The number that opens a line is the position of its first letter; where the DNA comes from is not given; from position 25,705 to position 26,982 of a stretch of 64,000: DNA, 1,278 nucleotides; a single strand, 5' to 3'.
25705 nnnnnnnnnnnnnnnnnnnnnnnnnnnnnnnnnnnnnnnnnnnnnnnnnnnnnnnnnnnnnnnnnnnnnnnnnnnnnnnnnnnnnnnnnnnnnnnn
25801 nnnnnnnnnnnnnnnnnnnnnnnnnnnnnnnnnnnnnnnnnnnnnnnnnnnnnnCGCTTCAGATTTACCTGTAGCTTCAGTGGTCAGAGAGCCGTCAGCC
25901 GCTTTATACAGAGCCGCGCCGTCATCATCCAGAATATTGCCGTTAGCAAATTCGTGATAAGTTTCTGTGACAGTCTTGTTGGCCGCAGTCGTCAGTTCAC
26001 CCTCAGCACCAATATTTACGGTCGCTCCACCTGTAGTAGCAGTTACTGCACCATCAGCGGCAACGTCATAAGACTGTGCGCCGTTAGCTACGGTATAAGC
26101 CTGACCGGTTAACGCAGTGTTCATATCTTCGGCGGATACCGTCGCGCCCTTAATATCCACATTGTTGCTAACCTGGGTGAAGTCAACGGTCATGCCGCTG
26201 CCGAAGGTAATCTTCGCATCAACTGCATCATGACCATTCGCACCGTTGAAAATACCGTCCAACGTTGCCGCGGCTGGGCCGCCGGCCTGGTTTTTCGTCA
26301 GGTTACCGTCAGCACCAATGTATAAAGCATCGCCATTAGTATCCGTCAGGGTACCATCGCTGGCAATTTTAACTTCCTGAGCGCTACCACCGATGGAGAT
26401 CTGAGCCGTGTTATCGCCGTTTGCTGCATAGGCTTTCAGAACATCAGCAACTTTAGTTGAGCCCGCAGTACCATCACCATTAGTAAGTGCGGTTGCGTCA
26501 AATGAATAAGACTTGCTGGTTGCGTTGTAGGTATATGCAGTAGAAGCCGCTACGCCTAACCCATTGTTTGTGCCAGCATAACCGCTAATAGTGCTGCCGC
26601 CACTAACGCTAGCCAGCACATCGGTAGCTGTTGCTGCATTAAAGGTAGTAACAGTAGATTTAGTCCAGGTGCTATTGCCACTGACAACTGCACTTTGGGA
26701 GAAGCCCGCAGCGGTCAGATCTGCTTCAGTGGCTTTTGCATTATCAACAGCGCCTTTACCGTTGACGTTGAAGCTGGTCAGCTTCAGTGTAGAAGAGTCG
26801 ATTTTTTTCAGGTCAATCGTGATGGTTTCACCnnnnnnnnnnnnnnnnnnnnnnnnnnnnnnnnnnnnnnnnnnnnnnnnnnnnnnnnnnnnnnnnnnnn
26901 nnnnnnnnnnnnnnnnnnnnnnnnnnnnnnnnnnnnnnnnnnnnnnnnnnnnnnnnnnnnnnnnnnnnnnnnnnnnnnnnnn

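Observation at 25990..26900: fliC central domain encodes a non-K-12 H antigen (570-aa flagellin)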

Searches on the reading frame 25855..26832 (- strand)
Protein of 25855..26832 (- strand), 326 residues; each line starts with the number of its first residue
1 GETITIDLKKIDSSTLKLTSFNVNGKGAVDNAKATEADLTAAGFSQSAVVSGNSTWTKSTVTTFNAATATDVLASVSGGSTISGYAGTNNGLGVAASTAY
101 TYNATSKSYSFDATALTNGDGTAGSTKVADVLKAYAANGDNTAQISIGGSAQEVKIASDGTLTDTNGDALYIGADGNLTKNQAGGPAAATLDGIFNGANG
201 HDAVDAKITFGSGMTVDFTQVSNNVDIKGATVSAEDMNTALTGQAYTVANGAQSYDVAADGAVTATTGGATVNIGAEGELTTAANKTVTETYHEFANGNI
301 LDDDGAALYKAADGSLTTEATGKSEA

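Call 43: search_solved_structures(query=window:25855-26832:-, max_evalue=0.01, show_alignments=1)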
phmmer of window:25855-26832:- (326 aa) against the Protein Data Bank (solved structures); distinct sequences matched with E-value up to 0.01: 5.
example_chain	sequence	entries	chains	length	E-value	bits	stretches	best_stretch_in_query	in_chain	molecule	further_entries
7sn7_A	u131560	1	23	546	2.8e-21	79.4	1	1-325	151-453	Flagellin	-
7sqj_A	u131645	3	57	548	2.9e-21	79.4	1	1-325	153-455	Flagellin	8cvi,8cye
7sqd_A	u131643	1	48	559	6.9e-10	42.1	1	1-323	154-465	Flagellin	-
7sn4_A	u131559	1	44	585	2e-09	40.6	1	1-211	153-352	Flagellin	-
9n59_A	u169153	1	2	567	7.1e-07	32.2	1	1-324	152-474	Flagellin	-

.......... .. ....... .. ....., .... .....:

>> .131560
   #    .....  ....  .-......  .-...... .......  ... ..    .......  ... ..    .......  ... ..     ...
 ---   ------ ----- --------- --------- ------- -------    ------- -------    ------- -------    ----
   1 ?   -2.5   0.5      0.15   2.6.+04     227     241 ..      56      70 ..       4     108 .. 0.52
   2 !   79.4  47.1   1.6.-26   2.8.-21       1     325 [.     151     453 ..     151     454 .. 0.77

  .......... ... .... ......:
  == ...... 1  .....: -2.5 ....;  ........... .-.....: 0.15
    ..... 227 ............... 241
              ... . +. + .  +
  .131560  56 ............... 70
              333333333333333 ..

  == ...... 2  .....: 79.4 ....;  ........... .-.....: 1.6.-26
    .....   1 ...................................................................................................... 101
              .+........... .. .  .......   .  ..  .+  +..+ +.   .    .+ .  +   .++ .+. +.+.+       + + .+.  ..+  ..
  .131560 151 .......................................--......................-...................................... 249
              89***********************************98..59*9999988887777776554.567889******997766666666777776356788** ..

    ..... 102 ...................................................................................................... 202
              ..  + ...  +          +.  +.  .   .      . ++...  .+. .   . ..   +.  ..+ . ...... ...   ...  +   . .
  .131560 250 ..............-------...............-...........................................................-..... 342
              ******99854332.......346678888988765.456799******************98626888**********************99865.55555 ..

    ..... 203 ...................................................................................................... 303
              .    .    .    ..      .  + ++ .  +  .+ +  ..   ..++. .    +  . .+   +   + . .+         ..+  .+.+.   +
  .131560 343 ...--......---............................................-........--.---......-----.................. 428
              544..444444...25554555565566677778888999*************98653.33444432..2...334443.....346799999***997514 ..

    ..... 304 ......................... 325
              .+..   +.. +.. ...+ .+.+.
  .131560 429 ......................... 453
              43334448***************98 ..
